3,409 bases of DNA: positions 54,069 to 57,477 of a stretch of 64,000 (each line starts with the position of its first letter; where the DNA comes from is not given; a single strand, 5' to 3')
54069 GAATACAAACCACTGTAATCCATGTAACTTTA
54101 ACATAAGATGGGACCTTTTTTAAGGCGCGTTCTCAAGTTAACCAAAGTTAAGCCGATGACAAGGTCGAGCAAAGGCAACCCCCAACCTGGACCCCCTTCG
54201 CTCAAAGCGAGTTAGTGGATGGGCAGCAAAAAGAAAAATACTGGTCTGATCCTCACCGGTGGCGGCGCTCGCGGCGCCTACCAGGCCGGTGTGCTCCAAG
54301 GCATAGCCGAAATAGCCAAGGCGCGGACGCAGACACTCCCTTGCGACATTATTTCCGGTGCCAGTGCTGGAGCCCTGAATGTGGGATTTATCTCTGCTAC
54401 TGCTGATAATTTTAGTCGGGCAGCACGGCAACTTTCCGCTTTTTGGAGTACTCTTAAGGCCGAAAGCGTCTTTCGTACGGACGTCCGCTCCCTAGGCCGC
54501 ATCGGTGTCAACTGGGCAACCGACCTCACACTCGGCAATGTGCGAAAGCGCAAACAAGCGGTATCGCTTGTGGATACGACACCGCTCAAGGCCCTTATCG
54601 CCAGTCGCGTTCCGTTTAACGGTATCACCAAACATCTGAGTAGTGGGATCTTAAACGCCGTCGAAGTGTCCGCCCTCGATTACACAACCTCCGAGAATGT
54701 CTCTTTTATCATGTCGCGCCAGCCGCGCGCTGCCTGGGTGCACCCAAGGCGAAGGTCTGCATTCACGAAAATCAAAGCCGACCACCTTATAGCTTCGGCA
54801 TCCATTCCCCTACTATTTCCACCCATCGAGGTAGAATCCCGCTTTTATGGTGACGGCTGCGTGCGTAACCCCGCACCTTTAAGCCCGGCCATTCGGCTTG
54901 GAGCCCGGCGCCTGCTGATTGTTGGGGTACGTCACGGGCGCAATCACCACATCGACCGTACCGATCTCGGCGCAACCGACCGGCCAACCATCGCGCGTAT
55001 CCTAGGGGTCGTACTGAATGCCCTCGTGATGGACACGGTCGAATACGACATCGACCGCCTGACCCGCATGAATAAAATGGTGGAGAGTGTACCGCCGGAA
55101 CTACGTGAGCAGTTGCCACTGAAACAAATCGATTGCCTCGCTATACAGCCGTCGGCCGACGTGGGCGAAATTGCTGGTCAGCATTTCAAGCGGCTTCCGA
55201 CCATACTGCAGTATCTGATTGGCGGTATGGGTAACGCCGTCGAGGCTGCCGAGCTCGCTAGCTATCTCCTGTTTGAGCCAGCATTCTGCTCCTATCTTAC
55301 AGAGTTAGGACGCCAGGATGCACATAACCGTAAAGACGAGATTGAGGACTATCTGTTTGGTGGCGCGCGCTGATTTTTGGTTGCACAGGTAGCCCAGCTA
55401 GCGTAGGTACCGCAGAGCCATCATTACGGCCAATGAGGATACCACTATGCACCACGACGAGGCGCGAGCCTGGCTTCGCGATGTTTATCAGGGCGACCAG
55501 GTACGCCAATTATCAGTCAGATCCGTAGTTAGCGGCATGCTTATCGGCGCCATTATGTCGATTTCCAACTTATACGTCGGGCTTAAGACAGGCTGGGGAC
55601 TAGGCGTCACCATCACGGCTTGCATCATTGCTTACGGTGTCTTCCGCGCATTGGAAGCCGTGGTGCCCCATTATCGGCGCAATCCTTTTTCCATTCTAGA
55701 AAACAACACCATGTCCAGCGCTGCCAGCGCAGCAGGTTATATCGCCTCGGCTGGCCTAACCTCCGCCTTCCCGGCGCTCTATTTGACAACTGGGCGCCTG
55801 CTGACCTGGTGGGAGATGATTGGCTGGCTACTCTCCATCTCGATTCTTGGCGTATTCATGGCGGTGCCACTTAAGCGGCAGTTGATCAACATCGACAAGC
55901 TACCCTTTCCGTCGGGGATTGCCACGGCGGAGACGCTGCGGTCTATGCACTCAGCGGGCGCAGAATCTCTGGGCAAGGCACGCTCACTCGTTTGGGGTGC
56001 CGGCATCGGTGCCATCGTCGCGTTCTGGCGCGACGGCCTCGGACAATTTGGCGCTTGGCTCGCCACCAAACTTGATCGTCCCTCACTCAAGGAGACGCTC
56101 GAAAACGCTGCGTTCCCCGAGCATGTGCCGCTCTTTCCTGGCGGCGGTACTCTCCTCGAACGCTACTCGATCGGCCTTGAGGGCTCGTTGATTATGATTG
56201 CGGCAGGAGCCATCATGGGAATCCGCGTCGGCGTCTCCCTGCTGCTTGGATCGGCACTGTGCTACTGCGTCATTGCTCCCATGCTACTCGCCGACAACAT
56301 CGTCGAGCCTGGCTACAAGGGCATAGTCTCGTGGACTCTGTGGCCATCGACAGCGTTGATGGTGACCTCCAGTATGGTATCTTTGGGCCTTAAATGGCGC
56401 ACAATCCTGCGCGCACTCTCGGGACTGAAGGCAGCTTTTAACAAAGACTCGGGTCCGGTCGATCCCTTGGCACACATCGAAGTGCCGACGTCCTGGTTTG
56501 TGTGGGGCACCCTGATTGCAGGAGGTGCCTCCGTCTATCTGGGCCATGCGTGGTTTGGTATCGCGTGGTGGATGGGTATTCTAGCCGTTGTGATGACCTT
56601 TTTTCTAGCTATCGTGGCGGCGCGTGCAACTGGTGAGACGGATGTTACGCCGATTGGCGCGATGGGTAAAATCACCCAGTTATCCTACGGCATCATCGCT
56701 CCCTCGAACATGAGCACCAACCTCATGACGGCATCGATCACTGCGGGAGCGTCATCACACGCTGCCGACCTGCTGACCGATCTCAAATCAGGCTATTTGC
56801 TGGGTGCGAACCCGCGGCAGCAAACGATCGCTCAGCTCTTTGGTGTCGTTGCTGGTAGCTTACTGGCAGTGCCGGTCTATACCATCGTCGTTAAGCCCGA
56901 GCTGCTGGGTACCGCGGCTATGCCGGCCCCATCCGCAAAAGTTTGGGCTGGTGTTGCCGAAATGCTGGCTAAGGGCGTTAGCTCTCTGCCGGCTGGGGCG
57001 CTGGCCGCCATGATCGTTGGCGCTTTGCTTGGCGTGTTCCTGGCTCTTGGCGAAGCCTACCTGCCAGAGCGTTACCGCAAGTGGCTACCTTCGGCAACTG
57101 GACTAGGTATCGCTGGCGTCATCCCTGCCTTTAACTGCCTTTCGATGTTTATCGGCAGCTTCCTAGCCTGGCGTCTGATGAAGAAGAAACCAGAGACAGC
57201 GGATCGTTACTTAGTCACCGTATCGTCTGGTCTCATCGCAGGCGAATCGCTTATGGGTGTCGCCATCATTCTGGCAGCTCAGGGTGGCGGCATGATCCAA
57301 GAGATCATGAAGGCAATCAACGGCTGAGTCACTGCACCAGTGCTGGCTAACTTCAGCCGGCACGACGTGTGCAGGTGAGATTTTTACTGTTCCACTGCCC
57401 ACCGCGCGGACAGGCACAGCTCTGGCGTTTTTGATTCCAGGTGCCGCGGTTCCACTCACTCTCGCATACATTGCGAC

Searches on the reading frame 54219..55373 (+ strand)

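Call 42: search_protein_families(library=pfam, proteins=[window:54219-55373:+], max_evalue=0.001)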
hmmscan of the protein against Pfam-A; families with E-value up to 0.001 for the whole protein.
window:54219-55373:+ (384 aa): 1 family
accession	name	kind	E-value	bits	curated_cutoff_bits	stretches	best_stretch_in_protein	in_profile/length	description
PF01734.28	Patatin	-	7.8e-20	72.3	27.7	1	10-225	1-191/191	Patatin-like phospholipase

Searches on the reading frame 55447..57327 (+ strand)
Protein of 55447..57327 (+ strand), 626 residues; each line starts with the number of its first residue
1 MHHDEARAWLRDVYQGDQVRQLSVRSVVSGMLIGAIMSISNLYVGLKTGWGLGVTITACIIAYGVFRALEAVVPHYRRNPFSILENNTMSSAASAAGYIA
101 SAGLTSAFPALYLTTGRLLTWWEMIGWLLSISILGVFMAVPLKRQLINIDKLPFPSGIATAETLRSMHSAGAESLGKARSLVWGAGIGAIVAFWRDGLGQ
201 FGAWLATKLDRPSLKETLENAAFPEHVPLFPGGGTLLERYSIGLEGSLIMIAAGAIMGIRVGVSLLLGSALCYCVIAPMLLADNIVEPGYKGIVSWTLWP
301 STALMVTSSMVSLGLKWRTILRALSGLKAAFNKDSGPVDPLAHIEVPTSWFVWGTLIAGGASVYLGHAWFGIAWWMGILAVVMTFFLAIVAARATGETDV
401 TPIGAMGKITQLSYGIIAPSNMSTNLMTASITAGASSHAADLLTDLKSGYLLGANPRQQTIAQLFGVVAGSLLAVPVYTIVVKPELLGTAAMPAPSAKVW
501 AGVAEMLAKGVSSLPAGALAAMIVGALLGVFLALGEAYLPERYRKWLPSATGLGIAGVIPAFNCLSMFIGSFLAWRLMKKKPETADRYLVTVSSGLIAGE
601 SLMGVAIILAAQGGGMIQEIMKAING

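Call 42: search_protein_families(library=pfam, proteins=[window:55447-57327:+], max_evalue=0.001)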
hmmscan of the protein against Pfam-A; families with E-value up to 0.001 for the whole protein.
window:55447-57327:+ (626 aa): 1 family
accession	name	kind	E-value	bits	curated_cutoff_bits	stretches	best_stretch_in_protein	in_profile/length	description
PF03169.20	OPT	-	1e-99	335.4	25.8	1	21-610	1-622/623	OPT oligopeptide transporter protein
